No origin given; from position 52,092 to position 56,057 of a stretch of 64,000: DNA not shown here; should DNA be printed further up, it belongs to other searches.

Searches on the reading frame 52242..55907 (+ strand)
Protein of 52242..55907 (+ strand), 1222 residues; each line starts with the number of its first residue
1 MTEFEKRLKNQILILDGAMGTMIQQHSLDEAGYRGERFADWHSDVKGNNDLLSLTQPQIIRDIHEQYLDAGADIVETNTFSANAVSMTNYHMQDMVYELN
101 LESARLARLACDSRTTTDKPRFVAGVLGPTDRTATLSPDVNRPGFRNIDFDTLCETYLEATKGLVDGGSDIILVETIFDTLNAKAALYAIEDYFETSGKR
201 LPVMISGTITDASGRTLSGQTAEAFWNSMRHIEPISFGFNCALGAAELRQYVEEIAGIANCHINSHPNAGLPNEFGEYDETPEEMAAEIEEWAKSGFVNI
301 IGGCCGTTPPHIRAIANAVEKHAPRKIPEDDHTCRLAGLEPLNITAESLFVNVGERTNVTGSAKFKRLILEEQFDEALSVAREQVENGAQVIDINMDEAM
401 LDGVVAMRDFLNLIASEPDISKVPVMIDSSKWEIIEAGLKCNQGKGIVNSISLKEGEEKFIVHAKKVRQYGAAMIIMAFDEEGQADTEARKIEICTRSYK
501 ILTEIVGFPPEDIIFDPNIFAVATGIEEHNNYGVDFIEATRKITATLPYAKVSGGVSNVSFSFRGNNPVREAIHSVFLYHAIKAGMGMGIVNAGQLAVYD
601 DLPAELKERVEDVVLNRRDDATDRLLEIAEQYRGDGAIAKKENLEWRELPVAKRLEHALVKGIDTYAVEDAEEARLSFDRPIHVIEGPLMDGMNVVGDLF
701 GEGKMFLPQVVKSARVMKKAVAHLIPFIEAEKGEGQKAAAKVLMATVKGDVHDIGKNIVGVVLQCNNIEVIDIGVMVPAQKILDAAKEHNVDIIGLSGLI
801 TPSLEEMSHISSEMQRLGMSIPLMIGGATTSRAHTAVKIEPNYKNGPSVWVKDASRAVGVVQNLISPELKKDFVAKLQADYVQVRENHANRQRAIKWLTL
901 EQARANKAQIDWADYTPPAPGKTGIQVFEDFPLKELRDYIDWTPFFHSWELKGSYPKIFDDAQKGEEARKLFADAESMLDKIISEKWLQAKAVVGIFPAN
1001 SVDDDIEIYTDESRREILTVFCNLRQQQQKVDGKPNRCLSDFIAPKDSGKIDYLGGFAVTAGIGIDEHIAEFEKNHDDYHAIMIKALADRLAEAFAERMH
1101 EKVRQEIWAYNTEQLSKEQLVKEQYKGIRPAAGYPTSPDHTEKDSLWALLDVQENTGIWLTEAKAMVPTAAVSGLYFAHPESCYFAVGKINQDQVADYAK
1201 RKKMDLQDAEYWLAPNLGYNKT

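Call 90: search_protein_families(library=pfam, proteins=[window:52242-55907:+], max_evalue=0.00001)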
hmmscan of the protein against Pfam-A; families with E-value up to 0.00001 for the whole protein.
window:52242-55907:+ (1222 aa): 5 families
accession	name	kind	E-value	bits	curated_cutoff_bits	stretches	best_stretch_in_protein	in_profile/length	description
PF02965.22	Met_synt_B12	-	1.4e-128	428.6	25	1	932-1203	1-273/273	Vitamin B12 dependent methionine synthase, activation domain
PF02574.22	S-methyl_trans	-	1.8e-95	320.5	22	1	13-319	1-283/283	Homocysteine S-methyltransferase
PF00809.28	Pterin_bind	-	4.7e-62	210.2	25.5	1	354-592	1-244/244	Pterin binding enzyme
PF02607.22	B12-binding_2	-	2.7e-24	85.6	23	1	652-724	2-73/74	B12 binding domain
PF02310.24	B12-binding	-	2.6e-20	72.9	32.1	1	741-831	2-92/121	B12 binding domain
